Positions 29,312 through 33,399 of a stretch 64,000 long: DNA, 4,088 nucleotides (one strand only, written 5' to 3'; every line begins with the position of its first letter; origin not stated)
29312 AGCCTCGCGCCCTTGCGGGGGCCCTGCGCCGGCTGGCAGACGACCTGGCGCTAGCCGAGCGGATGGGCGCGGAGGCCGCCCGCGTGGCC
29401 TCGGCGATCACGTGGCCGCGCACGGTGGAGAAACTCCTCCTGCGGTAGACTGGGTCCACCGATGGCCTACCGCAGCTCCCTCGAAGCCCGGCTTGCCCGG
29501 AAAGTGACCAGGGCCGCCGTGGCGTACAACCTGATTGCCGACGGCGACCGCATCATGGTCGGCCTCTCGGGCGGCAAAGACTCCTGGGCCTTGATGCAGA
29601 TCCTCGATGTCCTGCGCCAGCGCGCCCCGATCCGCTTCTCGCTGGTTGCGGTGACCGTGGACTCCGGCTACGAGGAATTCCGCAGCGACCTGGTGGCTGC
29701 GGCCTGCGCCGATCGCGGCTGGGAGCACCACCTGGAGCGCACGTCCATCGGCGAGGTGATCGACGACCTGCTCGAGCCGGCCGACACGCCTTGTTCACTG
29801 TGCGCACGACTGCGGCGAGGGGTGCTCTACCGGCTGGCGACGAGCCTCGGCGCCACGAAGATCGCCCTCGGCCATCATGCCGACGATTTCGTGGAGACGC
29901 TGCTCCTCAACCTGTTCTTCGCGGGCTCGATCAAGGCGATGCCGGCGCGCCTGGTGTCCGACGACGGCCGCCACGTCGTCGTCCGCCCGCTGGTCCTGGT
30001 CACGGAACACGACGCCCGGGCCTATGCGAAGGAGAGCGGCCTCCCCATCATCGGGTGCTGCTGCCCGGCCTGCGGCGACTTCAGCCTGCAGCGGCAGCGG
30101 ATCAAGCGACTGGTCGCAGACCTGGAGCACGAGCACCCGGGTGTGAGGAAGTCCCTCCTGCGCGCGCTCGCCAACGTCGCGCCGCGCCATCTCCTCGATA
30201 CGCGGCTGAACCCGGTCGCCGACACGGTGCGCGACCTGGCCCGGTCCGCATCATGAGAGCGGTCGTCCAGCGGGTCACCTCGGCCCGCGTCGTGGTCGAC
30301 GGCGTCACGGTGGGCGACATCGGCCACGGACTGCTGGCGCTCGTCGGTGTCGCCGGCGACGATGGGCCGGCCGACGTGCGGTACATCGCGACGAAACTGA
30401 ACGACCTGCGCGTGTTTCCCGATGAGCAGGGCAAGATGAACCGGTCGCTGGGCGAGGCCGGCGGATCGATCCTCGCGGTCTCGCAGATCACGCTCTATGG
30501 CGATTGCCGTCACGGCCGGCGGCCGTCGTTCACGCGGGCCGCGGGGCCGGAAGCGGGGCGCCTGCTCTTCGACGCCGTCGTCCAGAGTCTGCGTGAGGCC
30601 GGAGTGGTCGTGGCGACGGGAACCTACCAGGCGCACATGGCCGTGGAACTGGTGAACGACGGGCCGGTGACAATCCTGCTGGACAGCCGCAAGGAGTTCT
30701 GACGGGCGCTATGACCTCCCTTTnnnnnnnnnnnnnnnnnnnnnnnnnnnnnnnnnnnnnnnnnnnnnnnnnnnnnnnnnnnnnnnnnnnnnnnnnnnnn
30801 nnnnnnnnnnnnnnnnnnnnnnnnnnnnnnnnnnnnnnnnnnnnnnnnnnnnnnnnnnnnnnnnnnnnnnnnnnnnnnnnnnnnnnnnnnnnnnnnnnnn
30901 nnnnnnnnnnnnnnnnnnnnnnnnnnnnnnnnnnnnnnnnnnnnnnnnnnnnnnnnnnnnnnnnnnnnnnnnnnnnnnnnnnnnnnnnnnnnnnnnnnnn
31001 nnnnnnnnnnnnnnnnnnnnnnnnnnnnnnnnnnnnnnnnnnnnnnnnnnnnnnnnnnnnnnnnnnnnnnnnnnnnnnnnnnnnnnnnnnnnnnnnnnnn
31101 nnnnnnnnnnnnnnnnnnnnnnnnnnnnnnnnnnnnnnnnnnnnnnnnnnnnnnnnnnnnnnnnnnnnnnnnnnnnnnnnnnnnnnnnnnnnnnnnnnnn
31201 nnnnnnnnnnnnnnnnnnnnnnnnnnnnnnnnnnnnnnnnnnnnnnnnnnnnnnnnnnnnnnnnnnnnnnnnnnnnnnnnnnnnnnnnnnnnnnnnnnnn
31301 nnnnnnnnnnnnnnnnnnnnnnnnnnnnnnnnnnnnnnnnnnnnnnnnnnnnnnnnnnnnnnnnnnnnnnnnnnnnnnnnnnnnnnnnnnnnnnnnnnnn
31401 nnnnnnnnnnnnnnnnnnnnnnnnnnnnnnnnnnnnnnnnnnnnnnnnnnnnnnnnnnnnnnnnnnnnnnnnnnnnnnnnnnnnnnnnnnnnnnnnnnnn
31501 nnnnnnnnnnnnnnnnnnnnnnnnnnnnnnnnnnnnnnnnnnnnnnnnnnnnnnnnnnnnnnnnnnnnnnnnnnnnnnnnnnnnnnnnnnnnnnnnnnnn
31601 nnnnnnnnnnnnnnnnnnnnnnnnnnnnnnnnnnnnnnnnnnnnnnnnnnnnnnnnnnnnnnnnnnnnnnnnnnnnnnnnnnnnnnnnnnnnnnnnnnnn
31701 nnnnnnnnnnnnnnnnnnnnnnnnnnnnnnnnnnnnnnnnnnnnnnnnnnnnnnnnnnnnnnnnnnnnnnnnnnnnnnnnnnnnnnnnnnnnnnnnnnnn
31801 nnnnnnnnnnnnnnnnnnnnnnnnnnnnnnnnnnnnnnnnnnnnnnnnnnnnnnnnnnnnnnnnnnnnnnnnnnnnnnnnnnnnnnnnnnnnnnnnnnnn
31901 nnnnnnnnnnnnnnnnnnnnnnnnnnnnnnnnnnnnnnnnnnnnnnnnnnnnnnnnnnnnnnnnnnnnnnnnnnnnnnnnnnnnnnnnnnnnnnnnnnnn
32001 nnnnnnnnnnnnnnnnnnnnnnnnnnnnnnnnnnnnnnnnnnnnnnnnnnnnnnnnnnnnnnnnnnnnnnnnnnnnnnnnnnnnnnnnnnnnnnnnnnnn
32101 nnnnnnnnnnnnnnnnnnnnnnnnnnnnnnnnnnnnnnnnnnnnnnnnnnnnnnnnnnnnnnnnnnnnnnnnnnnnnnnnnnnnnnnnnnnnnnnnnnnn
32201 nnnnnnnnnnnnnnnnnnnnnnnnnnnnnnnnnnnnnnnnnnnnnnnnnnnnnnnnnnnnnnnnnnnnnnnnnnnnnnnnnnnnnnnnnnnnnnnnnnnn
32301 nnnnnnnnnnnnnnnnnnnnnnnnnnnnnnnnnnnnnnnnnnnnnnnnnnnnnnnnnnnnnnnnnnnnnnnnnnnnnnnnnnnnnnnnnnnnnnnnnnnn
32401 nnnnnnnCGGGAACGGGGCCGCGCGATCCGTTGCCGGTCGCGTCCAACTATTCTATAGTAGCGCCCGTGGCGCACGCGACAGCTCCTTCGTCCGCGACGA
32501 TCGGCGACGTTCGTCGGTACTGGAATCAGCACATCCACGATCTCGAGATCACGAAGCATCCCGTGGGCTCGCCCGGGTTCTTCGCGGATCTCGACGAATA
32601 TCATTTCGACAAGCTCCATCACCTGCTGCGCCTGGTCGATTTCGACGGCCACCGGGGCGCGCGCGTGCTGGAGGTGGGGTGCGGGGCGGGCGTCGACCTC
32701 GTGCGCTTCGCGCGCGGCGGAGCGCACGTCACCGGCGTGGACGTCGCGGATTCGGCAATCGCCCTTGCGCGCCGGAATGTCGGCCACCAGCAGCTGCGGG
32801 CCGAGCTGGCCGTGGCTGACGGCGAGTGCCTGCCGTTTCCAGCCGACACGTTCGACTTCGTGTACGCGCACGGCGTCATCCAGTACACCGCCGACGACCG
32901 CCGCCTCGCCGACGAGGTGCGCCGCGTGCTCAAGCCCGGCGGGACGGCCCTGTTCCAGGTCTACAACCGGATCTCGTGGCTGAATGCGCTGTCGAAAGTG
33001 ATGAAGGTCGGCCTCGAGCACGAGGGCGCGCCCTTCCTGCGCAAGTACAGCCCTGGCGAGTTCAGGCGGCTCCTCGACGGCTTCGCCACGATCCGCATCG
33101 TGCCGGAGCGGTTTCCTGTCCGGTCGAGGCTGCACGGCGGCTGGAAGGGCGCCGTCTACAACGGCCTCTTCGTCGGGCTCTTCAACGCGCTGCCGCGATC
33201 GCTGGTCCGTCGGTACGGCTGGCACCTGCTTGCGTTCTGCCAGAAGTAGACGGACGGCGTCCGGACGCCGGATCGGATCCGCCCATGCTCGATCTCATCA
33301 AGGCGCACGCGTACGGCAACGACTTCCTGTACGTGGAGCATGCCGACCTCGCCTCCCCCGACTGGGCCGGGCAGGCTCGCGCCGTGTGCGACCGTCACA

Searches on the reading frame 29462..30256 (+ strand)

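Call 56: search_protein_families(library=pfam, proteins=[window:29462-30256:+], max_evalue=0.00001)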
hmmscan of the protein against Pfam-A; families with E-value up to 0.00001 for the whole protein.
window:29462-30256:+ (264 aa): 1 family
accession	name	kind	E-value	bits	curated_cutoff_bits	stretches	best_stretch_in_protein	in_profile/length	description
PF01171.26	ATP_bind_3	-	6.7e-15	55.7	27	1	31-195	2-162/182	PP-loop family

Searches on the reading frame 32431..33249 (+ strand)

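Call 56: search_protein_families(library=pfam, proteins=[window:32431-33249:+], max_evalue=0.00001)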
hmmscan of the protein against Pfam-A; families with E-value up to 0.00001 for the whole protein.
window:32431-33249:+ (272 aa): 10 families
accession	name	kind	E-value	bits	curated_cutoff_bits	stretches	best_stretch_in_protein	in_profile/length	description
PF08241.18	Methyltransf_11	-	3.5e-23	82.5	21.2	1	80-175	1-95/95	Methyltransferase domain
PF13649.12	Methyltransf_25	-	7.5e-23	81.5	27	1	79-171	1-97/97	Methyltransferase domain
PF13847.12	Methyltransf_31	-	1e-17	64.6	27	1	74-184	2-118/145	Methyltransferase domain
PF13489.12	Methyltransf_23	-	1.8e-16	60.7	27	1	66-215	14-154/164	Methyltransferase domain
PF08242.18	Methyltransf_12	-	2e-16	61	30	1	80-172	1-97/98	Methyltransferase domain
PF01209.24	Ubie_methyltran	-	8.2e-10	38.9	20.1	1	73-174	45-150/233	ubiE/COQ5 methyltransferase family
PF05724.17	TPMT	-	9e-07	29.2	26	1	57-118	17-80/218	Thiopurine S-methyltransferase (TPMT)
PF06325.19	PrmA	-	5.8e-06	26.4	22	1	74-174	160-257/296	Ribosomal protein L11 methyltransferase (PrmA)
PF03141.22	Methyltransf_29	-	6.7e-06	25.4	23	1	39-172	83-214/506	Putative S-adenosyl-L-methionine-dependent methyltransferase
PF05401.17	NodS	-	6.9e-06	26.5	24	1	55-166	24-132/201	Nodulation protein S (NodS)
